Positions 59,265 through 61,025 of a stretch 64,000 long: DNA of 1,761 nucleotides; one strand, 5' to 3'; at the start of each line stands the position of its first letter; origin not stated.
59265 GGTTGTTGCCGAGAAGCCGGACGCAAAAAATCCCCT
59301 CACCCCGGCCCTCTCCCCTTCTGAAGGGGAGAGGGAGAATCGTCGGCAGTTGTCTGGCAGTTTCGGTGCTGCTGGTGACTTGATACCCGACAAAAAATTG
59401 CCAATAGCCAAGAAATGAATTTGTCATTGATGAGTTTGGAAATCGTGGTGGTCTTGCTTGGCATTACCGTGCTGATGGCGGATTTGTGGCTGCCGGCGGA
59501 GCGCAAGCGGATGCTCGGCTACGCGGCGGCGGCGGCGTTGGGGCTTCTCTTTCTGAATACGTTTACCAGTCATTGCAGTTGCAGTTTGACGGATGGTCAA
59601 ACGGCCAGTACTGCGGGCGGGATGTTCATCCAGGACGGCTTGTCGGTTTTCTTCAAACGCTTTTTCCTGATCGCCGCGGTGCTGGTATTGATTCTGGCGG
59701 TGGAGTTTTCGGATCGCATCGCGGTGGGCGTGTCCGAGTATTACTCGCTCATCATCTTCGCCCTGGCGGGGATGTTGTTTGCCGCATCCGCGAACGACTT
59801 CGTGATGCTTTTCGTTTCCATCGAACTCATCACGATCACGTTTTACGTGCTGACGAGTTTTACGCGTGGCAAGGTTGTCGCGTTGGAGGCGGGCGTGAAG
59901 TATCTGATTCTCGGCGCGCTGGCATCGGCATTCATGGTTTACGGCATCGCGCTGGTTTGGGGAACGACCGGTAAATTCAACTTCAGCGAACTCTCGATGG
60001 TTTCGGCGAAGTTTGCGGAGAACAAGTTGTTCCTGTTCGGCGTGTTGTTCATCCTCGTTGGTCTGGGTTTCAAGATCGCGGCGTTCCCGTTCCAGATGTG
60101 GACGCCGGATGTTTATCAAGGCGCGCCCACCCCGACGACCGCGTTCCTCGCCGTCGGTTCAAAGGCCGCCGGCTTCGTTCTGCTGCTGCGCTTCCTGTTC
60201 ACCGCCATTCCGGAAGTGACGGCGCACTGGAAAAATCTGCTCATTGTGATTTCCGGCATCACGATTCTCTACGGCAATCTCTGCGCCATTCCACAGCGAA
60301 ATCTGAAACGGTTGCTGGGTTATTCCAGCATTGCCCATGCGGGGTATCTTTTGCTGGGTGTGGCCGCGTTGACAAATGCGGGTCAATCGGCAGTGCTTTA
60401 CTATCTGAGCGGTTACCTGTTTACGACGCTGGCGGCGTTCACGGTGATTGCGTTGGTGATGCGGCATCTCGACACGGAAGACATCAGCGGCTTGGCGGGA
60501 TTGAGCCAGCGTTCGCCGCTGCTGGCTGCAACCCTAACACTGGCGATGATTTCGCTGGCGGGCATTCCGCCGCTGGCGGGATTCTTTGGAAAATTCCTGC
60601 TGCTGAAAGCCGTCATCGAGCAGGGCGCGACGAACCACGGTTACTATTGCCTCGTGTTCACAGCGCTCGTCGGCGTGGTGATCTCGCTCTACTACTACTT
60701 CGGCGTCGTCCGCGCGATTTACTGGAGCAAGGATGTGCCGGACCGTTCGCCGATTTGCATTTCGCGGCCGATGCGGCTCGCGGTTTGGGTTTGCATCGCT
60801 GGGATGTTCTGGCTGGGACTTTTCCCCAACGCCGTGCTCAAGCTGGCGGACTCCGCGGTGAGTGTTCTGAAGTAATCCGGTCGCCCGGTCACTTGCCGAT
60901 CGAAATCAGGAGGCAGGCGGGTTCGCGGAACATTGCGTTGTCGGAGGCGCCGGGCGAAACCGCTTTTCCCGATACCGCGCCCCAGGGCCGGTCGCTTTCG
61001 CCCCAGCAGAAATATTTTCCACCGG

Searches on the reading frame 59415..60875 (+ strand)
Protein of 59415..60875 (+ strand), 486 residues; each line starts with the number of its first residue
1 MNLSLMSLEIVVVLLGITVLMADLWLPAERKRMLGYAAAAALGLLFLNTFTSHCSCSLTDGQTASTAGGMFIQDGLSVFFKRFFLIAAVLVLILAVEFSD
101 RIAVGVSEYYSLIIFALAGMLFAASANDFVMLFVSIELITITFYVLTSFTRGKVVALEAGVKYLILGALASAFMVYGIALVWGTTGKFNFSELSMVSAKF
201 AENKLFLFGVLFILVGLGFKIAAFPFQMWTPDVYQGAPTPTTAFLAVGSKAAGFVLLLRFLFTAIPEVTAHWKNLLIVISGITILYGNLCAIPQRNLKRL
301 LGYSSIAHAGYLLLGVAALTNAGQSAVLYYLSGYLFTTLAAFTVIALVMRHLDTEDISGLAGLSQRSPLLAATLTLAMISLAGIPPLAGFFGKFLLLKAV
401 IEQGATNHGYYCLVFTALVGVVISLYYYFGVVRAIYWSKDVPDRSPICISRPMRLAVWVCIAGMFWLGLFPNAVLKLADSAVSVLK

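Call 78: search_protein_families(library=pfam, proteins=[window:59415-60875:+])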
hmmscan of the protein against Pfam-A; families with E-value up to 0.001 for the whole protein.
window:59415-60875:+ (486 aa): 1 family
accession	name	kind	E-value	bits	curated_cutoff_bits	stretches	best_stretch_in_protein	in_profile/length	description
PF00361.26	Proton_antipo_M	-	4.6e-73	246.4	21.5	1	126-406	1-281/294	NADH:quinone oxidoreductase/Mrp antiporter, TM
